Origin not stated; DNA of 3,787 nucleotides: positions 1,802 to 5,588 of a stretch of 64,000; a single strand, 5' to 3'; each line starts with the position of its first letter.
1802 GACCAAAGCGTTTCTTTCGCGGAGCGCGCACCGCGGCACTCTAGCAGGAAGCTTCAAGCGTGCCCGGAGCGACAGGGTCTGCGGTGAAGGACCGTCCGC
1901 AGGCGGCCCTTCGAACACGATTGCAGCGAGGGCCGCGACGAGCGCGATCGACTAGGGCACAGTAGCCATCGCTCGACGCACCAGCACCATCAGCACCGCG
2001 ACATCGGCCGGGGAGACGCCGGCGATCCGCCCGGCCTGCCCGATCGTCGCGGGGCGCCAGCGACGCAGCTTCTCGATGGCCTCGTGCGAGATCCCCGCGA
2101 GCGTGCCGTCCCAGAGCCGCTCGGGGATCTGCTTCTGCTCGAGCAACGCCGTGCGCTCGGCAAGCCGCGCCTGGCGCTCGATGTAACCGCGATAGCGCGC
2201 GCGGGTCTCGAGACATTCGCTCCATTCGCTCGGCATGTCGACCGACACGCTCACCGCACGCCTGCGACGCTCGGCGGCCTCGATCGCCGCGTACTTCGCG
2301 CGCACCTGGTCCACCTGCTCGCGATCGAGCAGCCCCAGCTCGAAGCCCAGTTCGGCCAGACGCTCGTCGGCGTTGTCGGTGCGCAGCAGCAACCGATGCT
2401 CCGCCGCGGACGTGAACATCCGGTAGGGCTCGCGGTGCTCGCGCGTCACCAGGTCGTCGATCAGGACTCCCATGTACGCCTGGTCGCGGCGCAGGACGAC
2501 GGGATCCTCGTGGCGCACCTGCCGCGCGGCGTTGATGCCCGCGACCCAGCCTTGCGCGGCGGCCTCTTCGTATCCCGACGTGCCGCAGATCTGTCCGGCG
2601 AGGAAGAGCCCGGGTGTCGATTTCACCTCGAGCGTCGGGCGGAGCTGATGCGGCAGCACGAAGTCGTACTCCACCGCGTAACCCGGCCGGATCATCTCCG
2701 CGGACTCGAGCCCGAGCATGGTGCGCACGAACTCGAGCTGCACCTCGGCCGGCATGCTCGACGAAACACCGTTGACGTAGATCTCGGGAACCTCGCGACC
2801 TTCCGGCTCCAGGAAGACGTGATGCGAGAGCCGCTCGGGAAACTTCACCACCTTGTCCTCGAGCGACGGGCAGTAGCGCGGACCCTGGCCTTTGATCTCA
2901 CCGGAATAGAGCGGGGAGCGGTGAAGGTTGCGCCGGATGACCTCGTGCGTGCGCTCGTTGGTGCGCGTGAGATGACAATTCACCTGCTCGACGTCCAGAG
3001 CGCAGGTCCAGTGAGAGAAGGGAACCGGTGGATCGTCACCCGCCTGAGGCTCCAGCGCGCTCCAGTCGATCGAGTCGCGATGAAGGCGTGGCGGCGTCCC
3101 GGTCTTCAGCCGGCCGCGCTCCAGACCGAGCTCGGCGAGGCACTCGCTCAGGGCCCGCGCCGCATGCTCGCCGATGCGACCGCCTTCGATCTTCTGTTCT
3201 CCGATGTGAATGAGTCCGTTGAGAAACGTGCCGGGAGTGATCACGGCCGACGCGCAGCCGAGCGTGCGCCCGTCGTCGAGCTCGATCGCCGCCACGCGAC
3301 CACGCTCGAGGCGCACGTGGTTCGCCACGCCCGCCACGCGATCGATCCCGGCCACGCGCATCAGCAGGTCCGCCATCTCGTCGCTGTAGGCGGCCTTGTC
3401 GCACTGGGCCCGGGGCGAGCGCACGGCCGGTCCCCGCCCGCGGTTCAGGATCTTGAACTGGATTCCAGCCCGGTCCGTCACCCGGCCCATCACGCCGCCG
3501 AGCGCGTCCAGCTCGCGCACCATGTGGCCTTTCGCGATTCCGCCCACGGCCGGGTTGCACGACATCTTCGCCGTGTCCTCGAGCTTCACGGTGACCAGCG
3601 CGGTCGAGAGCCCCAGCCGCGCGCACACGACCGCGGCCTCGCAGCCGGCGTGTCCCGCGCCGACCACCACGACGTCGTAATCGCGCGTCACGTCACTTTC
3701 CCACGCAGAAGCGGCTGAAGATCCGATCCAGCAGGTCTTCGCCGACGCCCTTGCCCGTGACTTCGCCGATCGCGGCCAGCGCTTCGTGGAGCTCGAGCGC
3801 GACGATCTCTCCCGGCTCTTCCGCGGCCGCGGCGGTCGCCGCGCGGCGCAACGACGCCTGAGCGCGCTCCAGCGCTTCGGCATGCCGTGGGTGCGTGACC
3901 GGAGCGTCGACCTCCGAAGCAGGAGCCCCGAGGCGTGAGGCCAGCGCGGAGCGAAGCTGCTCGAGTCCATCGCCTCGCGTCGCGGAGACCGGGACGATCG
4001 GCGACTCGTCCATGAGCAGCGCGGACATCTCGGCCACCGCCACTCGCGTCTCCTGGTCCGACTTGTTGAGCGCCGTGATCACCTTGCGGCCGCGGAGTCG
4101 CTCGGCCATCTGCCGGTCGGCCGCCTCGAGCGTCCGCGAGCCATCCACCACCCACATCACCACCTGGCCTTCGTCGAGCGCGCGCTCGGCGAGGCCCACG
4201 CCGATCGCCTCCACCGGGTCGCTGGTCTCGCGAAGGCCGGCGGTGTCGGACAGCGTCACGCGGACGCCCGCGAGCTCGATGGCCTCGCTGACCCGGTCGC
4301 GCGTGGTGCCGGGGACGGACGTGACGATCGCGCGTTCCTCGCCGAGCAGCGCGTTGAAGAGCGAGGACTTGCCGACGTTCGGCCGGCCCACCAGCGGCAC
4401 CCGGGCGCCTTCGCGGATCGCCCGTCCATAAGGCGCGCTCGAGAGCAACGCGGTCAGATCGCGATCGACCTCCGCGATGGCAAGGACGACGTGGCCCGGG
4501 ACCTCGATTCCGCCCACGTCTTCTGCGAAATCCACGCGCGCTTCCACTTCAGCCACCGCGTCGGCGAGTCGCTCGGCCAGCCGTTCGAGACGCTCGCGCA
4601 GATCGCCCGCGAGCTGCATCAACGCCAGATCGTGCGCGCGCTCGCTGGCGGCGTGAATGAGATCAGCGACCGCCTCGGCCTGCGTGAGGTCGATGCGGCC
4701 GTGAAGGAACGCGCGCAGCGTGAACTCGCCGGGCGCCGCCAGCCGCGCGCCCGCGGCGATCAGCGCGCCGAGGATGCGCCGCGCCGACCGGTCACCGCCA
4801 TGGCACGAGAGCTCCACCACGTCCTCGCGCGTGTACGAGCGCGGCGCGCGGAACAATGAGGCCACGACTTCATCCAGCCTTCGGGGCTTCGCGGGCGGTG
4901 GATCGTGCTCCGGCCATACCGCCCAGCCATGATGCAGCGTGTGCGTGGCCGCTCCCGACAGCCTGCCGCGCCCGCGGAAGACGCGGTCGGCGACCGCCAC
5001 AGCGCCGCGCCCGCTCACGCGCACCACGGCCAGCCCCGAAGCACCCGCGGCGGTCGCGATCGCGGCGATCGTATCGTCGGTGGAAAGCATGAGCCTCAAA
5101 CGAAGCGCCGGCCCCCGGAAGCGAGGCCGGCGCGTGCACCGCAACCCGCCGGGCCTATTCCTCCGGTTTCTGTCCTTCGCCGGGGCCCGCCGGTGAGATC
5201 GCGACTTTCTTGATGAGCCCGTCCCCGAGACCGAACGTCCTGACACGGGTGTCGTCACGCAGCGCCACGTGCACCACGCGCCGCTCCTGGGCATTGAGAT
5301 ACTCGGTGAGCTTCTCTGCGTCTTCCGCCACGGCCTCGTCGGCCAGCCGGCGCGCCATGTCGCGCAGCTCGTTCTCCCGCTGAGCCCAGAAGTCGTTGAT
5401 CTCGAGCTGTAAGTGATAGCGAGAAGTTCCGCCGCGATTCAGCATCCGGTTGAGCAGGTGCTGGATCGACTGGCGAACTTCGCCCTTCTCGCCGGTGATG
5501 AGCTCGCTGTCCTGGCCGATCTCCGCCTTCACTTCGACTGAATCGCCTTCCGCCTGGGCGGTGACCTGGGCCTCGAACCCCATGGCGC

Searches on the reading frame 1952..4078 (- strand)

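Call 68: search_protein_families(library=pfam, max_evalue=0.00001, proteins=[window:1952-4078:-])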
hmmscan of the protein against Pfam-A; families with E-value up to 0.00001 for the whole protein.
window:1952-4078:- (708 aa): 2 families
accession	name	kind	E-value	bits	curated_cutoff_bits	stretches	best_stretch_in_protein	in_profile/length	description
PF01134.28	GIDA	-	4e-154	513.8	22.1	1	135-524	1-390/391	Glucose inhibited division protein A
PF13932.14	SAM_GIDA_C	-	5e-16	58.7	27.1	1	642-697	2-57/57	tRNA modifying enzyme MnmG/GidA C-terminal helical bundle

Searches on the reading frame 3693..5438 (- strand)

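Call 68: search_protein_families(library=pfam, max_evalue=0.00001, proteins=[window:3693-5438:-])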
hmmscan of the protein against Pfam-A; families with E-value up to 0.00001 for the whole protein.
window:3693-5438:- (581 aa): 4 families
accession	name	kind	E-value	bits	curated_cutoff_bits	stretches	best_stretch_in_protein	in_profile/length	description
PF12631.12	MnmE_helical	-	9.9e-49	166.8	40.1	1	251-578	1-211/211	MnmE helical domain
PF10396.14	TrmE_N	-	4.3e-36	124.1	29.8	1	123-248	1-117/117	GTP-binding protein TrmE N-terminus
PF01926.29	MMR_HSR1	-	3.5e-25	88.8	21.9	1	347-459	2-113/113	50S ribosome-binding GTPase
PF02421.24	FeoB_N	-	4.9e-12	46.1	27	1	346-498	2-155/156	Ferrous iron transport protein B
